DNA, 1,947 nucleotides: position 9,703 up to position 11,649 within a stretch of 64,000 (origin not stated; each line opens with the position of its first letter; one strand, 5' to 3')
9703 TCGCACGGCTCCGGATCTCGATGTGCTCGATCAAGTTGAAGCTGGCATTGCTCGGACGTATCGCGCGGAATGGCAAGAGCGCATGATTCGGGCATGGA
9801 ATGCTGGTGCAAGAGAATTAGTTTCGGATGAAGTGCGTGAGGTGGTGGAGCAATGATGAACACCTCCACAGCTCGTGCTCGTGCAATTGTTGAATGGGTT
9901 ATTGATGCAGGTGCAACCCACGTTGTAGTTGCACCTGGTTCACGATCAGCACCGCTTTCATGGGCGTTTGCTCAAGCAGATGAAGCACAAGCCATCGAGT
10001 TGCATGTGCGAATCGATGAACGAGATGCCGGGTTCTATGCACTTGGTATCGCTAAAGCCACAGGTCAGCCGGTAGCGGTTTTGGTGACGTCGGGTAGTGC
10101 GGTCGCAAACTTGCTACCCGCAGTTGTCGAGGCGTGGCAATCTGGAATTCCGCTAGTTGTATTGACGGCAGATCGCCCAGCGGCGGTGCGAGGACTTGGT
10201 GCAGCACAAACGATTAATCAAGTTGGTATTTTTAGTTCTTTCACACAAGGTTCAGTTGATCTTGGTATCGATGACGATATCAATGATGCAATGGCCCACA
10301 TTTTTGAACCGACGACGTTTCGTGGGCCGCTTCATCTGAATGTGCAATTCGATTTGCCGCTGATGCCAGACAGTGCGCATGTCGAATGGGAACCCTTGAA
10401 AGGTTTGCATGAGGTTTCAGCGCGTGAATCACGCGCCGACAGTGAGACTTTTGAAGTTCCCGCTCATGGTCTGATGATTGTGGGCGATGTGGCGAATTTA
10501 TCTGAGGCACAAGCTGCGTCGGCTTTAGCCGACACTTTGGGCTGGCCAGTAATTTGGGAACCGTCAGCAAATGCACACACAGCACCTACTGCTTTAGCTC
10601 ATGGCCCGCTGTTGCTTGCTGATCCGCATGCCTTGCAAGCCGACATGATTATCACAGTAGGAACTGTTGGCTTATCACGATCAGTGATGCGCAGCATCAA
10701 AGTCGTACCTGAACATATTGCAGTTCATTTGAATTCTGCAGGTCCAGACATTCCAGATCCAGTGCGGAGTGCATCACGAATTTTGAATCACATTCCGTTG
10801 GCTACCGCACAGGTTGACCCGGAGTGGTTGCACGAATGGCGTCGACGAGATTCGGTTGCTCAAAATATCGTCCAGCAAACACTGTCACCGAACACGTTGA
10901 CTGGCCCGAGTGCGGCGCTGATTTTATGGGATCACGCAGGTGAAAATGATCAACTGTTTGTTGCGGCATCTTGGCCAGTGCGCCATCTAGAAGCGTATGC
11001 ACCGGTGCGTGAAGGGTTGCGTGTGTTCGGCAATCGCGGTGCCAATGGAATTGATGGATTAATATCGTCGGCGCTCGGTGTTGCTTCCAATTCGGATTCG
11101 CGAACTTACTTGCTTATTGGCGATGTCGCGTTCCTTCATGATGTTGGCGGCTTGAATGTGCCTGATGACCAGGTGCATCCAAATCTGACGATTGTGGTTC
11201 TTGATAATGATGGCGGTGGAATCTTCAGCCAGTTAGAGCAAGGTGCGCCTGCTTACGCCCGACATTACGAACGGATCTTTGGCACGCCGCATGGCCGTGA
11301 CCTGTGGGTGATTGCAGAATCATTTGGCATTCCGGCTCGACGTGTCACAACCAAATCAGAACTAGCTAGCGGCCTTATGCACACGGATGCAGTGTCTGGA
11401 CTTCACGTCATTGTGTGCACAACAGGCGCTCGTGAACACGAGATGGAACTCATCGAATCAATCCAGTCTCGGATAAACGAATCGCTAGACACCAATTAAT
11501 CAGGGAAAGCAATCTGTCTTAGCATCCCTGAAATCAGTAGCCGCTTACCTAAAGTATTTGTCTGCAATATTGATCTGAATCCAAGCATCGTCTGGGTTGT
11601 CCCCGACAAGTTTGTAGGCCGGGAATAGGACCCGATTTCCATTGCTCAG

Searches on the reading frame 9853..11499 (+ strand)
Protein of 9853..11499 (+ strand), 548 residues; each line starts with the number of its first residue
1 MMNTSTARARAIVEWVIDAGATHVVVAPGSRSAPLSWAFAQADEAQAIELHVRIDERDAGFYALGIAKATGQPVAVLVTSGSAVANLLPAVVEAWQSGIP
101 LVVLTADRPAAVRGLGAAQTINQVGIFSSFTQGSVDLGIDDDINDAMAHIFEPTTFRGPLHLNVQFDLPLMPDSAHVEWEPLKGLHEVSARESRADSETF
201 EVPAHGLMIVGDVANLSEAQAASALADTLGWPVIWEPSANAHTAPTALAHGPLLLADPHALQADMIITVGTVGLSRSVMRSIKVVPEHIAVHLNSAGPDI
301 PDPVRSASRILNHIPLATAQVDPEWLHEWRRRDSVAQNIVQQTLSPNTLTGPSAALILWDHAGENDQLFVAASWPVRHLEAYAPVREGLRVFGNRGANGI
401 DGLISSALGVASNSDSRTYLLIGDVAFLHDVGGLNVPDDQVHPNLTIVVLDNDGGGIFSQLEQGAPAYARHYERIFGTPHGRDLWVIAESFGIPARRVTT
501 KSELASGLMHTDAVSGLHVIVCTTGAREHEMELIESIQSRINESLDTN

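Call 46: find_encoding_contigs(protein=window:9853-11499:+, flank=10000, max_places=1)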
Protein window:9853-11499:+ (548 aa): 1 contig read that carries it; 1 place shown.
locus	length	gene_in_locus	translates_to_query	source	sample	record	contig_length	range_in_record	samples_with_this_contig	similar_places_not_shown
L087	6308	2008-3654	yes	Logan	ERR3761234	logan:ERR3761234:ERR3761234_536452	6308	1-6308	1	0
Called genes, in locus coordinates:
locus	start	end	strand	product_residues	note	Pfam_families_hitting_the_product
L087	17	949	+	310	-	PF00378:ECH_1, PF16113:ECH_2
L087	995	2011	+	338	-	PF18374:Enolase_like_N, PF13378:MR_MLE_C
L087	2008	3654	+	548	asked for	PF02776:TPP_enzyme_N, PF16582:TPP_enzyme_M_2 (weak), PF02775:TPP_enzyme_C (weak)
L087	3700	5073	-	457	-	-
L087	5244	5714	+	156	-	PF04542:Sigma70_r2 (weak), PF08281:Sigma70_r4_2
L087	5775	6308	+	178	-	?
